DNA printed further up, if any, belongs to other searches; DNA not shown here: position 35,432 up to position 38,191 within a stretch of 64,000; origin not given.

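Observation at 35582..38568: N-terminal GGDEF – P-loop NTPase – TPR protein, translationally coupled to hslV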

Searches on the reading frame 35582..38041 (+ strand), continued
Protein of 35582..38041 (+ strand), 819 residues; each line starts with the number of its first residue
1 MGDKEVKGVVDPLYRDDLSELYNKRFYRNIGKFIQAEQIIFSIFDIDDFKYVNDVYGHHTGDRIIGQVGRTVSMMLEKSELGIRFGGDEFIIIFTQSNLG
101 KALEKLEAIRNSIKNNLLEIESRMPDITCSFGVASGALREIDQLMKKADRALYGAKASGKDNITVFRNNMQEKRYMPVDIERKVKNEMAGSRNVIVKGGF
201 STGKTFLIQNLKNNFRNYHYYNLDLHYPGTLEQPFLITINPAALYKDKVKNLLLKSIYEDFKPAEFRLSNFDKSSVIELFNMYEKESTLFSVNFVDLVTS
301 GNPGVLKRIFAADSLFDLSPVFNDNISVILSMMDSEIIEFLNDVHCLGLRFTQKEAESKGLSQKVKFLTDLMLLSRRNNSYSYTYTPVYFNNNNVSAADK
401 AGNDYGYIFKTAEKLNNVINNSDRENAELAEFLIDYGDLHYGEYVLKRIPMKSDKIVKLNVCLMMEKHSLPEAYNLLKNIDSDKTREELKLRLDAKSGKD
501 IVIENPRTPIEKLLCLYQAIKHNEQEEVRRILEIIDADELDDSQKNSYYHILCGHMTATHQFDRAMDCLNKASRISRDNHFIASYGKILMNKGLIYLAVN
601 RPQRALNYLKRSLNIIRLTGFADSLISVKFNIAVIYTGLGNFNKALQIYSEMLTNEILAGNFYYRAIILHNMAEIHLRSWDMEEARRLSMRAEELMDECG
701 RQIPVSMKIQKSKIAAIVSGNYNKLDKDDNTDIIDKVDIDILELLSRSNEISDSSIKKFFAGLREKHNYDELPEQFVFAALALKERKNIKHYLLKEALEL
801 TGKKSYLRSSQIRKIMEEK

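Call 35: find_related_loci(query=A1, collection=genome_contigs, flank=10000)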
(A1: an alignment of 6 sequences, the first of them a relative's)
Query A1 (819 aa) in genome_contigs; peptide patterns used: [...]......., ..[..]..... (x = any residue, [..] = any of these).
600 stretches matched a pattern (row limit reached: there are more); 590 encode a relative of the query (tblastn E <= 1e-3); the best 80 are kept; 80 distinct loci.
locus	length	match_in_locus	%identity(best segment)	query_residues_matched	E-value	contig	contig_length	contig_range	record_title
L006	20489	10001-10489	37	11-165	7e-25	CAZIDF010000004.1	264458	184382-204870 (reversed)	MAG TPA_asm: uncultured Eubacteriales bacterium isolate SRP185410_co2_332 genome assembly, contig: NODE_12_length_264458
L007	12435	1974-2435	35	15-164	2e-23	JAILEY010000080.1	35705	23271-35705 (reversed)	MAG: Treponema sp. isolate RUI058 k141_15988560_flag=0_multi=11.9938_len=35705, whole genome shotgun sequence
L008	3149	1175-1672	36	13-181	9e-23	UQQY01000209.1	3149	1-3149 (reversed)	uncultured Ruminococcaceae bacterium isolate UMGS551 genome assembly, contig: NODE_6743_length_3149_cov_2.358759, whole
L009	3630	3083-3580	36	13-181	1e-22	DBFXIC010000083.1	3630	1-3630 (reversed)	MAG TPA_asm: Anaeromassilibacillus sp. isolate MAG9373 contig83, whole genome shotgun sequence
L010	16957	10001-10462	34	15-164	4e-22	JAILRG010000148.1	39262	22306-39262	MAG: Treponema sp. isolate RUI378 k141_2741456_flag=0_multi=11.8961_len=39262, whole genome shotgun sequence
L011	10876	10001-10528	38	3-171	6e-22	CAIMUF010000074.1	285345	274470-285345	MAG: uncultured Sulfuricurvum sp. isolate MJ-time_bin-9098 genome assembly, contig: bin-9098:74/86, whole genome shotgun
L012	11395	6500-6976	35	16-164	7e-22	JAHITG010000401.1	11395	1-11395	MAG: Spirochaetes bacterium isolate MM_PC_MetaG.mb.203 MM_PC_MetaG.mb.203_k141_1513591, whole genome shotgun sequence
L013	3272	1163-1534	38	41-163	7e-22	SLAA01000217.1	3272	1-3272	MAG: Spirochaetales bacterium isolate CSSed162cmB_373 CSSed16-2cmB-176509, whole genome shotgun sequence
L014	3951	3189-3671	35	7-163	7e-22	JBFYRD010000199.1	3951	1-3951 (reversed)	MAG: Sulfuricurvum sp. isolate PPR_0203 k121_2391132, whole genome shotgun sequence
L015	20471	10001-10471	33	16-168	1e-21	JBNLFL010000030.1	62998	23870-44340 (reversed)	MAG: Sulfurimonadaceae bacterium isolate C1.bin.43.orig k141_99592, whole genome shotgun sequence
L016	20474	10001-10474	36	16-164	1e-21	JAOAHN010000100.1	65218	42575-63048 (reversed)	MAG: Candidatus Hydrogenedentota bacterium isolate SKW61 k141_516653, whole genome shotgun sequence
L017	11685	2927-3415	34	11-165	1e-21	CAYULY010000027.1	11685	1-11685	MAG TPA_asm: uncultured Nautiliales bacterium isolate binchicken_co380_102 genome assembly, contig: NODE_2713_length_116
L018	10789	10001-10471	41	16-165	1e-21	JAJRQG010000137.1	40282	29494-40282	MAG: Gammaproteobacteria bacterium isolate Dive100_bin10.39 k141_1064925, whole genome shotgun sequence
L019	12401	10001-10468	39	16-165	2e-21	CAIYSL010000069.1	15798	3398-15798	MAG: uncultured Syntrophobacterales bacterium isolate LaPlata_bin-3846 genome assembly, contig: bin-3846:069/141, whole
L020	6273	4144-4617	34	16-163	2e-21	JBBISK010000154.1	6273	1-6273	MAG: Candidatus Aminicenantes bacterium isolate QNF170220_bin_371 NODE_12756_length_6273_cov_4.609682, whole genome shot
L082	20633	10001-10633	31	15-211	8e-18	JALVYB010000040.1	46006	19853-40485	MAG: candidate division WOR-3 bacterium isolate M10_metabat2_scaf2bin.168 M10_NODE_253_length_46006_cov_5.620044, whole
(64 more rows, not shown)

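Call 39: search_protein_families(library=pfam, proteins=[L082:9974-13114:+, P0063], max_evalue=0.01)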
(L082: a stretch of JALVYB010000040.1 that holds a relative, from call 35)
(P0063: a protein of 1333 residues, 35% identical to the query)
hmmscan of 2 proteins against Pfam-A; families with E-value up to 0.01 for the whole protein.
L082:9974-13114:+ (1046 aa): 28 families (the best 25 are shown)
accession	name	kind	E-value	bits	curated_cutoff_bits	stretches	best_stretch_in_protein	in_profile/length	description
PF00990.26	GGDEF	-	2.2e-44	151.5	23.8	1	10-161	3-160/161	Diguanylate cyclase, GGDEF domain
PF13424.12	TPR_12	-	5.7e-22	78.1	30.1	2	751-820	5-76/77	Tetratricopeptide repeat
PF13191.12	AAA_16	-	1.6e-18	68.2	32.6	1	180-341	1-163/167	AAA ATPase domain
PF07719.23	TPR_2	-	4.3e-17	61.2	27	2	751-780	3-32/34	Tetratricopeptide repeat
PF13428.12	TPR_14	-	5.3e-13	48.7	23.5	0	751-777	3-29/44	Tetratricopeptide repeat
PF13374.12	TPR_10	-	2.8e-12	46.7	27.5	1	751-781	4-34/42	Tetratricopeptide repeat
PF13432.12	TPR_16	-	2.1e-11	44.5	32.7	0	754-796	2-41/65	Tetratricopeptide repeat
PF14559.12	TPR_19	-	2.3e-11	44.3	25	1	683-736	2-50/68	Tetratricopeptide repeat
PF13181.12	TPR_8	-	6.3e-11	42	25.7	1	751-781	3-33/34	Tetratricopeptide repeat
PF12895.13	ANAPC3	-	2.3e-09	37.8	27.2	1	688-775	5-82/82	Anaphase-promoting complex, cyclosome, subunit 3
PF01637.24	ATPase_2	-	3.4e-08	34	33.2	1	181-414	1-224/225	ATPase domain predominantly from Archaea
PF00515.34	TPR_1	-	8.2e-08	32.2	27.8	1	751-779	3-31/34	Tetratricopeptide repeat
PF13401.12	AAA_22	-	1.3e-07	32.5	27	1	199-344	4-122/130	AAA domain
PF17874.7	TPR_MalT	-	1.3e-07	31.7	45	1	679-820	8-153/336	MalT-like TPR region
PF14938.12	SNAP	-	3.4e-07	30.5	25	2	756-840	42-125/282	Soluble NSF attachment protein, SNAP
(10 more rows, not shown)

P0063 (1333 aa): 3 families
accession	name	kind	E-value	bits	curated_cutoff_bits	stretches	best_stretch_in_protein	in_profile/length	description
PF00990.26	GGDEF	-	4e-44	150.7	23.8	1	1170-1326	2-161/161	Diguanylate cyclase, GGDEF domain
PF01637.24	ATPase_2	-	1.2e-06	29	33.2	1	217-273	1-59/225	ATPase domain predominantly from Archaea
PF20720.3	nSTAND3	-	0.0019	18.4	27.2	1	228-327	11-109/155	Novel STAND NTPase 3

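Call 63: find_homologous_proteins(query=L082:9974-13114:+, max_evalue=1e-10)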
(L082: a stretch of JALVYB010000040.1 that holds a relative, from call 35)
Query L082:9974-13114:+ (1046 aa): 3134 proteins with E <= 1e-10 among 8000 candidates; the best 120 are listed.
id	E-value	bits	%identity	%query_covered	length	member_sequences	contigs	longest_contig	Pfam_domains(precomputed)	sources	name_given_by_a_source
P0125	0.0e+0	2312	100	100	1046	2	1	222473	PF25058.2,PF13176.13,PF13401.13,PF13428.13,PF00990.27,PF01637.25,PF00931.29,PF13191.13,PF13374.13,PF14559.13,PF17874.8,PF00515.35,PF12895.14,PF13424.13,PF14938.13,PF13432.13,PF13181.13,PF07719.24,PF13174.13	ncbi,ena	-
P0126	0.0e+0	1804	77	100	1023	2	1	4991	PF13176.13,PF13401.13,PF13428.13,PF00990.27,PF13191.13,PF13374.13,PF14559.13,PF17874.8,PF00515.35,PF12895.14,PF13424.13,PF13432.13,PF13181.13,PF07719.24,PF13174.13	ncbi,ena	-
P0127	0.0e+0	1642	68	100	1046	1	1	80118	PF13176.13,PF13401.13,PF13428.13,PF00990.27,PF00931.29,PF13191.13,PF13374.13,PF14559.13,PF17874.8,PF00515.35,PF12895.14,PF13424.13,PF14938.13,PF13432.13,PF13181.13,PF07719.24,PF13174.13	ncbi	-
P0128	0.0e+0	1455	62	100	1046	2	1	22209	PF25058.2,PF13176.13,PF13401.13,PF13428.13,PF00990.27,PF01637.25,PF13191.13,PF13374.13,PF14559.13,PF17874.8,PF00515.35,PF12895.14,PF13424.13,PF14938.13,PF13432.13,PF13181.13,PF07719.24,PF13174.13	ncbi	-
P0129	2.3e-216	739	37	99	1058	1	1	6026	PF14559.13,PF13424.13,PF13401.13,PF00990.27,PF01637.25,PF13181.13,PF07719.24,PF13191.13,PF13374.13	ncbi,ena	-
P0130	5.9e-113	397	32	78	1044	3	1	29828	PF10602.16,PF25063.1,PF13431.13,PF13414.13,PF25058.2,PF13176.13,PF13401.13,PF13428.13,PF00990.27,PF01637.25,PF13191.13,PF13374.13,PF07721.21,PF14559.13,PF17874.8,PF00515.35,PF12895.14,PF13424.13,PF13432.13,PF13181.13,PF07719.24,PF13174.13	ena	-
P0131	4.2e-111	391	31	80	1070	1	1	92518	PF13176.13,PF24885.2,PF13428.13,PF00990.27,PF13191.13,PF13374.13,PF14559.13,PF25068.3,PF17874.8,PF00515.35,PF13424.13,PF13432.13,PF13181.13,PF07719.24,PF13174.13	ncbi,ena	-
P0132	6.4e-110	387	31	77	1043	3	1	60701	PF25058.2,PF13176.13,PF13401.13,PF13428.13,PF00990.27,PF01637.25,PF25064.2,PF13191.13,PF13374.13,PF14559.13,PF17874.8,PF00515.35,PF12895.14,PF13424.13,PF13432.13,PF13181.13,PF07719.24,PF13174.13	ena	-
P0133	1.2e-108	383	32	80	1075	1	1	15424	PF10602.16,PF25063.1,PF23300.4,PF13176.13,PF13428.13,PF00990.27,PF13191.13,PF13374.13,PF25068.3,PF17874.8,PF00515.35,PF13424.13,PF21033.5,PF13432.13,PF13181.13,PF07719.24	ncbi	-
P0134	2.2e-108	382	31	79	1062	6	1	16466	PF10602.16,PF13431.13,PF23300.4,PF01535.27,PF13176.13,PF24885.2,PF13428.13,PF00990.27,PF13191.13,PF13374.13,PF14559.13,PF25068.3,PF17874.8,PF00515.35,PF13424.13,PF21033.5,PF13432.13,PF13181.13,PF07719.24,PF13174.13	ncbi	-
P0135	3.6e-104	368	31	79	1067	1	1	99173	PF13414.13,PF22335.2,PF10952.16,PF13176.13,PF13401.13,PF13428.13,PF00990.27,PF13191.13,PF13374.13,PF14559.13,PF10516.16,PF17874.8,PF00515.35,PF04212.25,PF13424.13,PF14938.13,PF13432.13,PF24898.3,PF13181.13,PF07719.24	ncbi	-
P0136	5.3e-104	367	30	76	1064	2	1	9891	PF10602.16,PF03704.24,PF09976.16,PF10952.16,PF13191.13,PF13374.13,PF25068.3,PF00515.35,PF13424.13,PF28559.1,PF14938.13,PF13429.13,PF07719.24,PF13174.13,PF20308.5,PF25063.1,PF13431.13,PF25058.2,PF13176.13,PF13428.13,PF00990.27,PF14559.13,PF13371.13,PF17874.8,PF22860.3,PF12895.14,PF21033.5,PF13432.13,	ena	-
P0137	6.0e-104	367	31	79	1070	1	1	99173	PF25062.2,PF12862.14,PF13176.13,PF24885.2,PF13428.13,PF00990.27,PF13191.13,PF13374.13,PF17874.8,PF00515.35,PF13424.13,PF13432.13,PF13181.13,PF07719.24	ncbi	-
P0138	3.5e-103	365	29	97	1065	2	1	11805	PF10602.16,PF13414.13,PF10579.15,PF13176.13,PF24885.2,PF13428.13,PF00990.27,PF13191.13,PF13374.13,PF14559.13,PF17874.8,PF00515.35,PF13424.13,PF21033.5,PF14938.13,PF13181.13,PF07719.24,PF13174.13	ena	-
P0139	1.5e-102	363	31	76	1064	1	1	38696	PF10602.16,PF23914.2,PF25058.2,PF13176.13,PF13401.13,PF13428.13,PF00990.27,PF13191.13,PF13374.13,PF07721.21,PF14559.13,PF25068.3,PF17874.8,PF00515.35,PF12895.14,PF13424.13,PF21033.5,PF13432.13,PF13181.13,PF07719.24,PF13174.13,PF20308.5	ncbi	-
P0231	1.6e-74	270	26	81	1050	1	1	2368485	PF25063.1,PF13431.13,PF13176.13,PF24885.2,PF13428.13,PF00990.27,PF13191.13,PF13374.13,PF14559.13,PF25068.3,PF17874.8,PF00515.35,PF12895.14,PF13424.13,PF13432.13,PF13181.13,PF07719.24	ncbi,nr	ncbi:MAG: diguanylate cyclase [candidate division WOR-3 bacterium]|nr:MAG: diguanylate cyclase [cand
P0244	1.4e-68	250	24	95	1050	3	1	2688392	PF25063.1,PF14853.13,PF13176.13,PF24885.2,PF13401.13,PF13428.13,PF00990.27,PF13191.13,PF13374.13,PF14559.13,PF17874.8,PF00515.35,PF12895.14,PF13424.13,PF13432.13,PF13181.13,PF07719.24,PF13174.13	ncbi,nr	ncbi:MAG: diguanylate cyclase [candidate division WOR-3 bacterium]|nr:MAG: diguanylate cyclase [cand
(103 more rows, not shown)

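Call 65: predict_structure(alignment_id=A3)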
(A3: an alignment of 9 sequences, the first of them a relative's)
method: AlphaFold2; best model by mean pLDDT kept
length: 819 residues; sequences in the alignment: 9
mean_pLDDT: 85.5   pTM: 0.74
mean pLDDT of the five models: 85.5, 85.1, 84.5, 83.7, 83.3
residues with pLDDT >= 90: 318; 70-90: 429; 50-70: 62; < 50: 10
segments of 3 or more residues with pLDDT < 50: 1-9
pLDDT, mean of each block of 10 residues (from residue 1): 38 78 85 84 89 75 88 88 88 89 93 74 72 91 88 79 84 69 84 92 86 85 79 91 89 90 92 88 87 90 87 71 72 91 89 93 95 88 88 61 75 87 91 93 92 90 89 93 90 84 84 90 87 90 93 91 96 92 94 92 93 92 88 89 89 74 87 91 92 89 85 85 67 76 86 91 80 89 90 91 72 80
secondary structure, 60 per line:
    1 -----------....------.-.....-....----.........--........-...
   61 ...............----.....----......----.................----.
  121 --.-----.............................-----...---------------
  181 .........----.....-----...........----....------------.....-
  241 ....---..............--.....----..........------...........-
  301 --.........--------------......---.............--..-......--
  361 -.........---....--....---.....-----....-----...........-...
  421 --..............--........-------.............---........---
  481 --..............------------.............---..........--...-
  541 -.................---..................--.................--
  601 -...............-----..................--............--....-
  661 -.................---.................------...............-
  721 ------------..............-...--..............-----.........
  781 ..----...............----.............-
elements in order (helices of 4 or more, strands of 3 or more residues): H24-28 H30-33 E38-46 H49-56 H58-75 E80-84 E89-94 H99-115 E129-137 H138-157 E163-165 H181-189 E194-198 H204-214 E219-222 E235-239 H241-244 H248-261 E264-268 H273-282 H289-299 H303-311 H326-331 H335-347 H353-358 H362-370 E374-377 E380-383 H387-391 H397-400 H406-416 H423-436 H439-446 H454-466 H470-477 H483-496 H509-521 H525-534 H542-558 H562-579 H582-598 H602-616 H622-639 H642-653 H656-659 H662-678 H682-698 H705-719 H733-746 H753-766 H772-782 H787-801 H806-818

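Call 67: find_encoding_contigs(protein=P0231, flank=6000, max_places=2)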
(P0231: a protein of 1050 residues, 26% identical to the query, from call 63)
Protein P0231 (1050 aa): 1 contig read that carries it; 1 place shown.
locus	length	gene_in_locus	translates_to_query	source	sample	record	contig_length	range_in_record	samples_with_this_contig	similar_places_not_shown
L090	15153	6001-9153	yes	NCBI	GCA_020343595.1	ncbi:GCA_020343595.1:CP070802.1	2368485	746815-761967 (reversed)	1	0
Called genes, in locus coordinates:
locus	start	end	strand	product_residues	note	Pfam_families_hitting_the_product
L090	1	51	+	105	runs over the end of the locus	PF12840:HTH_20 (weak), PF01022:HTH_5 (weak), PF12802:MarR_2 (faint), PF13412:HTH_24 (faint), PF21476:PF0610-like_N (faint)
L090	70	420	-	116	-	-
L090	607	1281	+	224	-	PF04893:Yip1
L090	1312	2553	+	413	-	PF02321:OEP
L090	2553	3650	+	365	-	PF00364:Biotin_lipoyl (faint), PF25917:BSH_RND, PF25973:BSH_CzcB (faint), PF25984:BSH_YknX (weak), PF25885:HH_EMRA (weak), PF25990:Beta-barrel_YknX, PF25989:YknX_C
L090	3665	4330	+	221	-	PF00005:ABC_tran, PF13304:AAA_21 (faint)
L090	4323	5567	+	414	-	PF12704:MacB_PCD, PF02687:FtsX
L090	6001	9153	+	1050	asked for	PF00990:GGDEF, PF13191:AAA_16, PF13176:TPR_7 (faint), PF24885:TPR_NPHP3 (faint), PF25063:ARM_TT21_C, PF00515:TPR_1 (faint), PF13424:TPR_12, PF17874:TPR_MalT (weak), +9 more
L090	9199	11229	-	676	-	PF13620:CarboxypepD_reg (weak), PF23194:NOMO_5th (faint), PF13620:CarboxypepD_reg, PF13715:CarbopepD_reg_2, PF00691:OmpA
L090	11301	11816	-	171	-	PF00027:cNMP_binding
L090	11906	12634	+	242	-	PF01884:PcrB, PF00977:His_biosynth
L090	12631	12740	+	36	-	PF02844:GARS_N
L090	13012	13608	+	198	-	PF00025:Arf, PF04670:Gtr1_RagA (weak), PF00071:Ras (weak)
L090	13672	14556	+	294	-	PF00535:Glycos_transf_2, PF13641:Glyco_tranf_2_3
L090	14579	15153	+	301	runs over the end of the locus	PF03706:LPG_synthase_TM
